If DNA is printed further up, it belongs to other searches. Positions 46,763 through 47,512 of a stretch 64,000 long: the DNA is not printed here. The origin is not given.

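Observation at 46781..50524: Low-GC McrBC type IV restriction islet bracketed by 113-118 bp direct repeats that duplicate the 3' end of the adjacent gene; no recombinase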

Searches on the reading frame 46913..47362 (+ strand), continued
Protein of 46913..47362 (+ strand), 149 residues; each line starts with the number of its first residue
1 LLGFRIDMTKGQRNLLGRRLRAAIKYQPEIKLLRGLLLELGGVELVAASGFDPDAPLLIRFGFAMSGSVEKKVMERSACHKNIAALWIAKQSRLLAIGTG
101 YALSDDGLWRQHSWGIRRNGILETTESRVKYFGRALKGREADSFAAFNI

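Call 65: search_protein_families(library=phrogs, proteins=[window:46934-47362:+, L108:6905-7606:-], max_evalue=0.01)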
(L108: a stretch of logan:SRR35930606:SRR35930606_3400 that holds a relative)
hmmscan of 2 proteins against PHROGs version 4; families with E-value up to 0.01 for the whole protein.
window:46934-47362:+ (142 aa): 0 families

L108:6905-7606:- (233 aa): 10 families
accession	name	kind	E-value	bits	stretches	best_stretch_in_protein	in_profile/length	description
phrog_1035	-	DNA, RNA and nucleotide metabolism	8.8e-09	36.6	1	31-112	132-217/271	endonuclease VII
phrog_2214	-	DNA, RNA and nucleotide metabolism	1.6e-06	28.5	1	46-112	181-243/429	HNH endonuclease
phrog_1271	-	DNA, RNA and nucleotide metabolism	1.8e-06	28.6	1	50-108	258-318/361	HNH endonuclease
phrog_2118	-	DNA, RNA and nucleotide metabolism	4.8e-06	27.3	1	52-106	170-222/301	HNH endonuclease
phrog_338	-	DNA, RNA and nucleotide metabolism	7.2e-05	23.3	1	49-168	194-302/340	HNH endonuclease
phrog_5718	-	DNA, RNA and nucleotide metabolism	8e-05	22.8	1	47-113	117-181/394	HNH endonuclease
phrog_16016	-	DNA, RNA and nucleotide metabolism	0.00045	20.6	1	54-110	44-102/252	HNH endonuclease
phrog_8660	-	DNA, RNA and nucleotide metabolism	0.0011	20.1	1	35-114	102-185/196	HNH endonuclease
phrog_7785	-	DNA, RNA and nucleotide metabolism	0.0019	19.2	1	47-108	59-114/147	HNH endonuclease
phrog_2914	-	DNA, RNA and nucleotide metabolism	0.0094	16.7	0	39-102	77-132/190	endonuclease VII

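Call 66: fold_search(model_id=the predicted structure, library=viral)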
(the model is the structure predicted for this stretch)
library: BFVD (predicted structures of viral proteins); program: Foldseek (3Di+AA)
matches with E <= 10: 633; with E <= 0.001: 1
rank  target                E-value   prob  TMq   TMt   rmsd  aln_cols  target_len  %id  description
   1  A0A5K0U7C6            4.1e-08  1.00  0.72  0.65   2.8       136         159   32  Uncharacterized protein [Yasminevirus sp. GU-2018]
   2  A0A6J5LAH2            1.1e-03  1.00  0.49  0.37   2.9       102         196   24  Uncharacterized protein [uncultured Caudovirales phage]
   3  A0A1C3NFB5            6.6e-03  0.99  0.45  0.37   3.9       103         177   12  (no name in the UniProt tables at hand)
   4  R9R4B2                9.8e-03  0.99  0.37  0.35   5.4        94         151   12  Uncharacterized protein [Vibrio phage JA-1]
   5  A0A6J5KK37            1.1e-02  1.00  0.45  0.41   2.9        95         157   22  Uncharacterized protein [uncultured Caudovirales phage]
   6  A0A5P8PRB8            3.0e-02  0.90  0.38  0.40   6.5       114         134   10  Uncharacterized protein [Vibrio phage phi50-12]
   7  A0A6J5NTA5            5.7e-02  0.54  0.30  0.14   7.6        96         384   10  GIY-YIG_COG3680 domain containing protein [uncultured Caudovirales phage]
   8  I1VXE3                2.7e-01  0.23  0.27  0.23   6.0        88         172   11  (no name in the UniProt tables at hand)
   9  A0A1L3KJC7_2          3.1e-01  0.04  0.14  0.03  10.5       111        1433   10  (no name in the UniProt tables at hand)
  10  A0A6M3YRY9            3.3e-01  0.08  0.16  0.15   9.2        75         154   12  Replication-associated protein [Cressdnaviricota sp.]
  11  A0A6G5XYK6            4.0e-01  0.15  0.19  0.20   5.0        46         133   15  (no name in the UniProt tables at hand)
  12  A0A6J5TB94            4.0e-01  0.04  0.16  0.20  11.2        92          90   14  Uncharacterized protein [uncultured Caudovirales phage]
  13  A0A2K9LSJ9            4.0e-01  0.04  0.17  0.10  15.7       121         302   14  Rep [uncultured virus]
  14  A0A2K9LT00            5.5e-01  0.07  0.16  0.10   9.3        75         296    8  ATP-dependent helicase Rep [uncultured virus]
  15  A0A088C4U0            5.8e-01  0.06  0.18  0.19  13.8        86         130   13  (no name in the UniProt tables at hand)
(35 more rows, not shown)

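Call 91: search_protein_representatives(alignment_id=A3)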
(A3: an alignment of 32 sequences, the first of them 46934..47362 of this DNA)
Query: 32 sequences, 143 profile positions. Proteins with E-value up to 0.001 (for the whole library): 2571; up to 1e-10: 1781; up to 1e-30: 77. The best 150 are listed.
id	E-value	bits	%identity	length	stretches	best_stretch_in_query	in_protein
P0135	2.3e-64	231.7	-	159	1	2-142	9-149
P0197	2.8e-62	224.9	-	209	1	1-142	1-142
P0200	3.1e-62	224.8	-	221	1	1-142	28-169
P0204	8.0e-62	223.4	-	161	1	1-142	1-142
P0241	3.9e-54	198.5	-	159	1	3-141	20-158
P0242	3.1e-52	192.3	-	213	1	2-139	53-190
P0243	3.8e-52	192.0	-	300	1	1-142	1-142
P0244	1.4e-51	190.3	-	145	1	2-141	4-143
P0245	2.5e-47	176.5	-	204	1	4-142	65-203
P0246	2.6e-47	176.4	-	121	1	1-113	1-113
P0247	4.1e-47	175.7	-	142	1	1-139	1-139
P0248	7.8e-46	171.6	-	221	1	2-140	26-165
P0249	9.0e-46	171.4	-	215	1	3-140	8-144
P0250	2.7e-45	169.8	-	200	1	2-142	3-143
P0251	1.0e-43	164.7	-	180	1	3-142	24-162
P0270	3.4e-37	143.6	-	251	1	3-131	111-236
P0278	2.8e-35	137.3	-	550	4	60-126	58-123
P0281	8.3e-35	135.8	-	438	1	4-109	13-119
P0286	2.6e-34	134.2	-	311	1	7-141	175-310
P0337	4.0e-29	117.4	-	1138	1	2-142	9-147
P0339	4.4e-29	117.3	-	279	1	4-141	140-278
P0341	4.9e-29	117.1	-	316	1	7-141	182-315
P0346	9.3e-29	116.2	-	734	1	4-141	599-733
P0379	1.6e-27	112.2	-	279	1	2-140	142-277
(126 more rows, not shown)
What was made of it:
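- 46934..47362 (+): orf142 (alternative TTG start at 46913 gives 149 aa). A conserved small protein of unknown function, part of the inserted DNA. Call 91 (2571 representative clusters).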

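Call 92: search_protein_families(library=pfam, proteins=[P0337, P0346, P0278, P0281, P0286, P0341, P0339, P0379, P0243, P0270], max_evalue=0.001)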
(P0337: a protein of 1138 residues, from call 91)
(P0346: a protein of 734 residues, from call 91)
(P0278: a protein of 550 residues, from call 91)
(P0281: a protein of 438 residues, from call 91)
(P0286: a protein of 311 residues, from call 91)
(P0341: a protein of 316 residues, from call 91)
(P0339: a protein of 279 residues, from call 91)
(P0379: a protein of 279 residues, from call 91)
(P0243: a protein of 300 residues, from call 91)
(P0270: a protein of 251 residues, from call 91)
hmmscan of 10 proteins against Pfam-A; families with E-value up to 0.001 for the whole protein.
P0337 (1138 aa): 2 families
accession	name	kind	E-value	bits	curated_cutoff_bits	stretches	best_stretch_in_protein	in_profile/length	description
PF13563.12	2_5_RNA_ligase2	-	3.9e-06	27.4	27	1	920-1017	17-118/152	2'-5' RNA ligase superfamily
PF23474.1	Acb1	-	3.3e-05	24.1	27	1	927-1015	32-111/144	Anti-CBASS protein Acb1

P0346 (734 aa): 1 family
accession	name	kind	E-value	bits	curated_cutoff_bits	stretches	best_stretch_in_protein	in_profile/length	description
PF18905.5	DUF5661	-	2.4e-06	28.2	27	1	199-232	21-58/65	Protein of unknown function (DUF5661)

P0278 (550 aa): 1 family
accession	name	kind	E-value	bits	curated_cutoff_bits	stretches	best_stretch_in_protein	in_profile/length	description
PF04586.22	Peptidase_S78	-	1.1e-05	26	21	0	186-240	85-142/165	Caudovirus prohead serine protease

P0281 (438 aa): 0 families

P0286 (311 aa): 0 families

P0341 (316 aa): 2 families
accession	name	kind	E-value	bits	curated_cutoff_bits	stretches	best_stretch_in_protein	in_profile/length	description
PF01909.29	NTP_transf_2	-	6.9e-06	26.8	21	1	78-123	13-57/93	Nucleotidyltransferase domain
PF18765.7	Polbeta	-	5.1e-05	23.8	26.9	1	80-134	12-64/93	Polymerase beta, Nucleotidyltransferase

P0339 (279 aa): 0 families

P0379 (279 aa): 1 family
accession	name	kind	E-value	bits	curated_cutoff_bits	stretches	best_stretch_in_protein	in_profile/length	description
PF14085.11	DUF4265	-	3.3e-12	46.8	27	1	1-86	30-115/115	Domain of unknown function (DUF4265)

P0243 (300 aa): 1 family
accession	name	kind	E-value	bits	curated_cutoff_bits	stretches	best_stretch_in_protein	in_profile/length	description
PF14085.11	DUF4265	-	1.5e-17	64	27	1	173-290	1-114/115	Domain of unknown function (DUF4265)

P0270 (251 aa): 1 family
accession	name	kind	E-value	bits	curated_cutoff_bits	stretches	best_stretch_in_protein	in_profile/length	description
PF01541.30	GIY-YIG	-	7.4e-07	29.8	22.6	1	11-95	2-77/78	GIY-YIG catalytic domain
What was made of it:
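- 46934..47362 (+): Call 92 (fusions with Acb1-like/2'-5' RNA ligase, GIY-YIG, NTase and DUF4265 domains).
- Tried and rejected: Its fusions point to phage-host conflict functions instead (call 92).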
